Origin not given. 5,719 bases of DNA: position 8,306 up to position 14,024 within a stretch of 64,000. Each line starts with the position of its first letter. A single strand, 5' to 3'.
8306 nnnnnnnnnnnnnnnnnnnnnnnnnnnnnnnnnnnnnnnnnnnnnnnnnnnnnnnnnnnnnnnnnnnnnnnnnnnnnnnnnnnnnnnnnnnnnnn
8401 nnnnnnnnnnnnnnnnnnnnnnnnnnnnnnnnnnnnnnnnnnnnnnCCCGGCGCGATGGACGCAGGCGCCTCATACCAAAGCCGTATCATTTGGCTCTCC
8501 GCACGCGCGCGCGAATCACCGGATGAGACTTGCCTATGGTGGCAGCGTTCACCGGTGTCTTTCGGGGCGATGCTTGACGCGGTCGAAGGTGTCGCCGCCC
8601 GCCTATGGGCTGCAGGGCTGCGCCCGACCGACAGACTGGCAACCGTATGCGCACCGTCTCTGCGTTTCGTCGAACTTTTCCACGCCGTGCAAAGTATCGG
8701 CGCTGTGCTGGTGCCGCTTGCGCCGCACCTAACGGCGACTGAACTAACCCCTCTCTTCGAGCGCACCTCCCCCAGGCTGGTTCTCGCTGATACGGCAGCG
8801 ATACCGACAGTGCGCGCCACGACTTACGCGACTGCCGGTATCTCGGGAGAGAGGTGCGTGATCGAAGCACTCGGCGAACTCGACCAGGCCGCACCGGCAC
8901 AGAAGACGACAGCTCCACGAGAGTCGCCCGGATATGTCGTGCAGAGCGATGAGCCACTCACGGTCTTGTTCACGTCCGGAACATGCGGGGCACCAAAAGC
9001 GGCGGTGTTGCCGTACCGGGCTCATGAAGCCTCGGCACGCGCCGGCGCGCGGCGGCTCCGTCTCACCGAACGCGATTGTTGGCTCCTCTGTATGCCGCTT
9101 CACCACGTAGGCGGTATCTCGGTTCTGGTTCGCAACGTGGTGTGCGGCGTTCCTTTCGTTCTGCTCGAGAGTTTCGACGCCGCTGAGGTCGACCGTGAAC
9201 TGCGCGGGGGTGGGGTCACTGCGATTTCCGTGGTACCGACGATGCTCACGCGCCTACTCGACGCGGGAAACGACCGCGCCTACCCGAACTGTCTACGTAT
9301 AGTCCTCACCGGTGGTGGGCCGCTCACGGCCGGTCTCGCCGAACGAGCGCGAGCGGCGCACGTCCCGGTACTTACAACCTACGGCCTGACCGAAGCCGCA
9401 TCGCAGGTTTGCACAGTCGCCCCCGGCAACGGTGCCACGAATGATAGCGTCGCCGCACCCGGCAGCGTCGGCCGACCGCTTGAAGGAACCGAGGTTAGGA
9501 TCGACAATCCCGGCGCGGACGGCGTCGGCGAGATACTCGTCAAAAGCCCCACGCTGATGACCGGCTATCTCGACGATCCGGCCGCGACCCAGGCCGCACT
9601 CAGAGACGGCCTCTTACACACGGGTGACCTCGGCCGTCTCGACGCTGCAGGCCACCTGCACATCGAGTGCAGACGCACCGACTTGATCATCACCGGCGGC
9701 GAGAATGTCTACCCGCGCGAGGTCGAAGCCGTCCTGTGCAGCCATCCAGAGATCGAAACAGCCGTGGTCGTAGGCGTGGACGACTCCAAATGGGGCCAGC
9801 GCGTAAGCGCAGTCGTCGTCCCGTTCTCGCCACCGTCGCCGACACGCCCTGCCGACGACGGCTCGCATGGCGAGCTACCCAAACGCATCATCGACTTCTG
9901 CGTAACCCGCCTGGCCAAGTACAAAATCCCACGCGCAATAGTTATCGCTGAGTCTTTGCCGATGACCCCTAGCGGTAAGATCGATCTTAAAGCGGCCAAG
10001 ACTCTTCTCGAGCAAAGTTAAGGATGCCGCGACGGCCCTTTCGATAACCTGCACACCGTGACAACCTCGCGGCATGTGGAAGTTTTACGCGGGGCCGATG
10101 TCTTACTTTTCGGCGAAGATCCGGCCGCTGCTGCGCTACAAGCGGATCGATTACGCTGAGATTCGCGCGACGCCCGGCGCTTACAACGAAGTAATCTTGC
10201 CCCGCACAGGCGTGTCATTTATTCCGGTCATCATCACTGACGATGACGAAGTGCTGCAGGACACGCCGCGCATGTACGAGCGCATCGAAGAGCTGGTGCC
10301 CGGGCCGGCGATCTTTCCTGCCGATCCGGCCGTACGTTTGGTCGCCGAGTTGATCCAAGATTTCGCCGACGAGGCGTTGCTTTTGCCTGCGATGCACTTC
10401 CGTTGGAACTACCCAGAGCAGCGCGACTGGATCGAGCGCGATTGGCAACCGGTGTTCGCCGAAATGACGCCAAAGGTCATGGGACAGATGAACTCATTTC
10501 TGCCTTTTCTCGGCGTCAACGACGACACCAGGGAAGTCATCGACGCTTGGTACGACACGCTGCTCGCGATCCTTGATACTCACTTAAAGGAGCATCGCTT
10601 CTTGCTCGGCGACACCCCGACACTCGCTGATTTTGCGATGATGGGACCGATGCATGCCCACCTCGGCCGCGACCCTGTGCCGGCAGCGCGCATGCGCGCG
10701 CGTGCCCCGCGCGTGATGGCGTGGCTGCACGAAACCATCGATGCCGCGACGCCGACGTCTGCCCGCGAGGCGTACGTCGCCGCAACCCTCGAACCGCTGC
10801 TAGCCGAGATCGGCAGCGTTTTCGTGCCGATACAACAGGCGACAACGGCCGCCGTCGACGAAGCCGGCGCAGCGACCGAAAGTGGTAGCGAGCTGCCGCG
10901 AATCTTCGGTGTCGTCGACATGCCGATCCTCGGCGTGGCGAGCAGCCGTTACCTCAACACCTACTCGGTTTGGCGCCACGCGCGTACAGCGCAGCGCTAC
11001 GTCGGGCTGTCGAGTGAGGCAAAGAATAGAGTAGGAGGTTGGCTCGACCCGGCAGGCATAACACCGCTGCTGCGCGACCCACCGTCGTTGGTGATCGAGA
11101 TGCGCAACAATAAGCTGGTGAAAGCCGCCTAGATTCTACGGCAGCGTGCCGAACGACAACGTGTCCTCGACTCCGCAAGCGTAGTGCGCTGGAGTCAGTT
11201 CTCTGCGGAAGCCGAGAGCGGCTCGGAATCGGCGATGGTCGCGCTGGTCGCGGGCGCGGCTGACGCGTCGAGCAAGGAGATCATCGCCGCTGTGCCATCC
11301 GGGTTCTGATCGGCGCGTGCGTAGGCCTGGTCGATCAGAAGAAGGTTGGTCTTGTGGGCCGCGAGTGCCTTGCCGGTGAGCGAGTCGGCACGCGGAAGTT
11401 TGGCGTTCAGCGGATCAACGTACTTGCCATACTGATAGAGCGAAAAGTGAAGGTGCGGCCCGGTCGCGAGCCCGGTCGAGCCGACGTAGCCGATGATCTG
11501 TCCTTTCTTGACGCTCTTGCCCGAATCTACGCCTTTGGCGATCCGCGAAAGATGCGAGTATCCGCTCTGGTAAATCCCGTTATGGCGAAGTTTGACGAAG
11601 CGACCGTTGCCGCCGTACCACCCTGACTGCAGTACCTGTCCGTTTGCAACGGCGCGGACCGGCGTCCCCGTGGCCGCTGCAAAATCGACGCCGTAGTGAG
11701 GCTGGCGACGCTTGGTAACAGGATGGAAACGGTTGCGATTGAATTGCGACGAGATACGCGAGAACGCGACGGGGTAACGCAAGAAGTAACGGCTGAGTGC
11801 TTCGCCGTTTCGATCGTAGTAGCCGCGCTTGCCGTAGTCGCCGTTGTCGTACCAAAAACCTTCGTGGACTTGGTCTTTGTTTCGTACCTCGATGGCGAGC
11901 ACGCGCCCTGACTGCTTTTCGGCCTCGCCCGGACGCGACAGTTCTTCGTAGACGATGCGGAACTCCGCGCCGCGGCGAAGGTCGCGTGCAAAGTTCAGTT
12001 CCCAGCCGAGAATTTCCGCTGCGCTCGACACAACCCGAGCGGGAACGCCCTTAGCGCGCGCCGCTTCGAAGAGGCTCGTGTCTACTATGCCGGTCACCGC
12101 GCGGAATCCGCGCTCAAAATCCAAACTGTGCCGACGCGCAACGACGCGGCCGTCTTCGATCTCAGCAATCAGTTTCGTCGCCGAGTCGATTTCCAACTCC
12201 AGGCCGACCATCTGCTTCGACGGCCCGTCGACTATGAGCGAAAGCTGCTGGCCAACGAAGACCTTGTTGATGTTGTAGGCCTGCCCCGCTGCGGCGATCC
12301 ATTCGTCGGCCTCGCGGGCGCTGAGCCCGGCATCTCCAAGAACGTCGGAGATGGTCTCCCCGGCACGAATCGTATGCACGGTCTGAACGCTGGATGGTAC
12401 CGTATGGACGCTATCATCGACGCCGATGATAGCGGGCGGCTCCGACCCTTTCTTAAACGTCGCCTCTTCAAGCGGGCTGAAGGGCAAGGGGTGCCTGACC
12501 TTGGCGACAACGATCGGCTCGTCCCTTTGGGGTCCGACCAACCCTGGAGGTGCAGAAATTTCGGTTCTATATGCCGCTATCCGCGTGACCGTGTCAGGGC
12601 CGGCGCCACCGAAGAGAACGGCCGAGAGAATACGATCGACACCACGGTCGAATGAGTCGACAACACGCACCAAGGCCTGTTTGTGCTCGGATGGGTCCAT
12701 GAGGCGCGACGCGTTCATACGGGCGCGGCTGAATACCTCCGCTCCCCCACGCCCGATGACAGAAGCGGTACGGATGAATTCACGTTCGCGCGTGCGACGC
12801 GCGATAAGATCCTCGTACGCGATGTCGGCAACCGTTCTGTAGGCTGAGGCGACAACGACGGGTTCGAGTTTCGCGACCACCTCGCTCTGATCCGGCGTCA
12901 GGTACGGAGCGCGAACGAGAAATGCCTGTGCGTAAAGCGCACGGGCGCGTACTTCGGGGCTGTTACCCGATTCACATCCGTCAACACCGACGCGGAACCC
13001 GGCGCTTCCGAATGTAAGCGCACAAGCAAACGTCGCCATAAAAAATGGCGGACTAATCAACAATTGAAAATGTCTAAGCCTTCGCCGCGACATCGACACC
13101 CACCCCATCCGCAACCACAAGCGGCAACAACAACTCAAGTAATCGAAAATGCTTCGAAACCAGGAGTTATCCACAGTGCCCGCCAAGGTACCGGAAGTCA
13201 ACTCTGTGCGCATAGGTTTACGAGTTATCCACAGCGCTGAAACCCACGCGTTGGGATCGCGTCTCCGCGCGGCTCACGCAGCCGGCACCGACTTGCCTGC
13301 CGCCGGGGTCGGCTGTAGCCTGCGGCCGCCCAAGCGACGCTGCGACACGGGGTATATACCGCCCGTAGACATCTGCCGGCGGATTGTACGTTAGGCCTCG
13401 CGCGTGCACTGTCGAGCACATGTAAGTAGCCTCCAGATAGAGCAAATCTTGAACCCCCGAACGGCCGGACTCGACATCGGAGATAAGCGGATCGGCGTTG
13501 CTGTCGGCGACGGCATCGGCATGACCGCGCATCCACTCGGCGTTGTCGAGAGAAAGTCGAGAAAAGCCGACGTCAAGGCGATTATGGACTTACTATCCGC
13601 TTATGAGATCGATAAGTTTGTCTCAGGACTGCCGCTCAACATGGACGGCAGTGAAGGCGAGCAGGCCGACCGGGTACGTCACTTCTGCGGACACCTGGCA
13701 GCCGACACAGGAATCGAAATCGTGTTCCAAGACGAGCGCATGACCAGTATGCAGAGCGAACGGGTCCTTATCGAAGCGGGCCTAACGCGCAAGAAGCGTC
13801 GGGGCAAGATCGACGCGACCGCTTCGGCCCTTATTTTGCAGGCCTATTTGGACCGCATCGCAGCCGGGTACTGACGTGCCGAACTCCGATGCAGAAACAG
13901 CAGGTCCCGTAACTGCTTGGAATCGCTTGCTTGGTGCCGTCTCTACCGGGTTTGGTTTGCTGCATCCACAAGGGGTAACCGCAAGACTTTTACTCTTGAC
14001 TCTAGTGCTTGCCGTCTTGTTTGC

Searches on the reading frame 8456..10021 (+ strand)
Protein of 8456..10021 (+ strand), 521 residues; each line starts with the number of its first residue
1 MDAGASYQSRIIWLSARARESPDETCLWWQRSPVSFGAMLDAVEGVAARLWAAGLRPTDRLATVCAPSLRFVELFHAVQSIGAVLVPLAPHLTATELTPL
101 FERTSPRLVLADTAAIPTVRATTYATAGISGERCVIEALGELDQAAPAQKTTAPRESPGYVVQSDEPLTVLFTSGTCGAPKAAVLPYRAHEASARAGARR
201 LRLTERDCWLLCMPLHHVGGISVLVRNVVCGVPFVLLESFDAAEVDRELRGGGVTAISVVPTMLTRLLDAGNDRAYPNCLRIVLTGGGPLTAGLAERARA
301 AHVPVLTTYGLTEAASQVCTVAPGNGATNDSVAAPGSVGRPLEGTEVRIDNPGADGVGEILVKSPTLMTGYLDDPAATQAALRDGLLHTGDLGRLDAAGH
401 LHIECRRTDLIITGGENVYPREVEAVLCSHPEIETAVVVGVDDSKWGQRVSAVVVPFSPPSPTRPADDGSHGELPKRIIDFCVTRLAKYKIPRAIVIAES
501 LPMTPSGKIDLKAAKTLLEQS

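Call 5: search_protein_families(library=pfam, proteins=[window:8456-10021:+], max_evalue=0.001)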
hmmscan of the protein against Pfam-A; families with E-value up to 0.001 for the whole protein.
window:8456-10021:+ (521 aa): 2 families
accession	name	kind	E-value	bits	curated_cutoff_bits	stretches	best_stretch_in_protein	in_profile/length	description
PF00501.34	AMP-binding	-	4.5e-60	203.9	29.9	1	16-372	3-384/384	AMP-binding enzyme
PF13193.12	AMP-binding_C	-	2.6e-18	67.1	24.5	1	422-508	1-76/76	AMP-binding enzyme C-terminal domain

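Call 6: search_protein_families(library=ncbifam, proteins=[window:8456-10021:+], max_evalue=0.001)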
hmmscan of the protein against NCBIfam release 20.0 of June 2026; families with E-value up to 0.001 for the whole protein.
window:8456-10021:+ (521 aa): 105 families (the best 25 are shown)
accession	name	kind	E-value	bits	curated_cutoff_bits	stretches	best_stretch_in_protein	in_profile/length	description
NF002966.0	PRK03640.1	equivalog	2.2e-115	386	556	1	12-517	6-479/483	o-succinylbenzoate--CoA ligase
TIGR01923.1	menE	equivalog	2.4e-104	349.6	330.15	1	39-510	5-438/442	o-succinylbenzoate--CoA ligase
NF004837.0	PRK06187.1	subfamily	2.4e-100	336.3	476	1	14-515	14-519/531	long-chain-fatty-acid--CoA ligase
NF004511.1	PRK05852.1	equivalog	2.1e-77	260.9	650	1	16-515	7-501/505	FadD7 family fatty acid--CoA ligase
NF005801.1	PRK07656.1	equivalog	4e-75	253.4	657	1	16-509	9-494/500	FadD3 family acyl-CoA ligase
NF005676.0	PRK07470.1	equivalog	2e-72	244.5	774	1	14-520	26-531/544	acyl-CoA synthetase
NF006182.0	PRK08316.1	subfamily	3.4e-71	240.3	663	1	17-509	20-508/523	fatty acyl-CoA synthetase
NF052580.1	Str24CoAsynCasG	equivalog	5.8e-70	236.2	750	1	33-510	65-542/548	steroid-24-oyl-CoA synthetase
NF005702.0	PRK07514.1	subfamily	2.6e-67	227.3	558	1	19-510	14-492/506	malonyl-CoA synthase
NF005307.0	PRK06839.1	equivalog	6.6e-67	226.2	748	1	12-512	6-487/496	o-succinylbenzoate--CoA ligase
NF006572.0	PRK09088.1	equivalog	9e-66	222.5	696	1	36-515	31-484/491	acyl-CoA synthetase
NF052269.1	Staph_lig_FadD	equivalog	2.5e-63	214.2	650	1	35-519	29-494/499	long-chain-fatty-acid--CoA ligase FadD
NF004114.0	PRK05605.1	equivalog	9.3e-63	212.4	766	2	161-518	217-569/575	long-chain-fatty-acid--CoA ligase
NF006539.0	PRK09029.1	equivalog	2.2e-62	211.4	494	1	18-496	13-429/458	o-succinylbenzoate--CoA ligase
NF005857.1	PRK07786.1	exception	1.7e-61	208.3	733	1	14-509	15-503/513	fatty-acid--CoA ligase FadD5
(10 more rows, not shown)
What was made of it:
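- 8456..10021 (+): menE (o-succinylbenzoate-CoA ligase). TIGR01923 scores 349.6 bits (cut-off 330) (call 6).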

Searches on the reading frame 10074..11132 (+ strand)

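Call 5: search_protein_families(library=pfam, proteins=[window:10074-11132:+], max_evalue=0.001)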
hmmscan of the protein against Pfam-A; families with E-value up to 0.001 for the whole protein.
window:10074-11132:+ (352 aa): 4 families
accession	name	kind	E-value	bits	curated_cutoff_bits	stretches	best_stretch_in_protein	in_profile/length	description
PF13417.12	GST_N_3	-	9.4e-09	35.9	22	1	5-78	2-74/75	Glutathione S-transferase, N-terminal domain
PF13410.11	GST_C_2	-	4.1e-06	27.2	24.9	1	162-218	13-67/69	Glutathione S-transferase, C-terminal domain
PF00043.30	GST_C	-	6.9e-06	26.7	20.7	1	163-219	34-87/93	Glutathione S-transferase, C-terminal domain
PF13409.12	GST_N_2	-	0.00012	23.1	25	1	10-73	2-69/70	Glutathione S-transferase, N-terminal domain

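Call 45: search_protein_families(library=ncbifam, proteins=[window:10074-11132:+], max_evalue=0.00001)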
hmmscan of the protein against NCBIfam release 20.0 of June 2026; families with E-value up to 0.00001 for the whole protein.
window:10074-11132:+ (352 aa): 0 families

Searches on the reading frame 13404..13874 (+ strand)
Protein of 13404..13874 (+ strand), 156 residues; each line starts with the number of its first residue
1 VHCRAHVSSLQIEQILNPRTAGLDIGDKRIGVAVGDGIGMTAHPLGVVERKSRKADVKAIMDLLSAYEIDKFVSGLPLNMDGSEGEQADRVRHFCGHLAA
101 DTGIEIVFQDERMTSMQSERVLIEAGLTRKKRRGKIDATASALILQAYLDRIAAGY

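Call 42: search_protein_families(library=pfam, proteins=[window:13404-13874:+], max_evalue=0.00001)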
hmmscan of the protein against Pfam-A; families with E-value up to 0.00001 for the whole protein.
window:13404-13874:+ (156 aa): 1 family
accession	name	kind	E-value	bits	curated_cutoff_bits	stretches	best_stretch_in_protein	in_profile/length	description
PF03652.20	RuvX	-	1.7e-42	145.4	29.2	1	19-150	2-133/134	Holliday junction resolvase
